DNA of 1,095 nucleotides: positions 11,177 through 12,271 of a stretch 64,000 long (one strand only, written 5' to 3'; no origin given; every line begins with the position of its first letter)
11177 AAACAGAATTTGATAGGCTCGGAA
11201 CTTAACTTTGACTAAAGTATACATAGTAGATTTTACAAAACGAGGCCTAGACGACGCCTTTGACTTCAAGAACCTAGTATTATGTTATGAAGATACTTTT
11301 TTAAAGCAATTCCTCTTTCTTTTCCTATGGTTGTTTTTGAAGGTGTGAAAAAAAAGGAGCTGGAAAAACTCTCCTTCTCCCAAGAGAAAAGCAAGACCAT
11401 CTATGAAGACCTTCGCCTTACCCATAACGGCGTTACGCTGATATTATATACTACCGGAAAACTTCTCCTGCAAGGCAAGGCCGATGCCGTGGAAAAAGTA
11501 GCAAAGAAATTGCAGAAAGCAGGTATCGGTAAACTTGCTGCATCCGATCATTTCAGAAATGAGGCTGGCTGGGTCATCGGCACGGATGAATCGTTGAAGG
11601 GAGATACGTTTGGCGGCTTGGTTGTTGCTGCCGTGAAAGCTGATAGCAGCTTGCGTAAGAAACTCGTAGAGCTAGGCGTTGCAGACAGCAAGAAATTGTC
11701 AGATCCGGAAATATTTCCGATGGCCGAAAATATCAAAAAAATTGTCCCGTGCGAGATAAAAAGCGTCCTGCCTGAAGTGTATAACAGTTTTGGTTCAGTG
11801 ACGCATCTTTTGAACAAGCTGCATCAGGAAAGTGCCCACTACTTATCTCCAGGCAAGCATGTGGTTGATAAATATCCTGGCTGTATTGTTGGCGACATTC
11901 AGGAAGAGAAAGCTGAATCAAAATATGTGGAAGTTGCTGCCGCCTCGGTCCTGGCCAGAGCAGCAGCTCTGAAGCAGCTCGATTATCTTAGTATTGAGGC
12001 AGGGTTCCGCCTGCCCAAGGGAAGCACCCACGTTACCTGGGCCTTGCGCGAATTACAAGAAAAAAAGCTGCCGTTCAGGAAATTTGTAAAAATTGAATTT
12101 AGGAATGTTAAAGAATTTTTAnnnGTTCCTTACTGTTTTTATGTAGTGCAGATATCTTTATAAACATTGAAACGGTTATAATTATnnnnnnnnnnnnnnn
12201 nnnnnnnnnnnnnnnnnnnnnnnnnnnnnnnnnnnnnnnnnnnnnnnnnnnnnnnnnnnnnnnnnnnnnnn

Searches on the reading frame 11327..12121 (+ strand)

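Call 89: search_protein_families(library=pfam, proteins=[window:11327-12121:+], max_evalue=0.001)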
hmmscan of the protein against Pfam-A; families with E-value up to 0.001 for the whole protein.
window:11327-12121:+ (265 aa): 1 family
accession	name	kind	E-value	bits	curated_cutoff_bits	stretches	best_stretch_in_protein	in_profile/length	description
PF01351.25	RNase_HII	-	1.1e-22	81.3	25.8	1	84-260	1-198/199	Ribonuclease HII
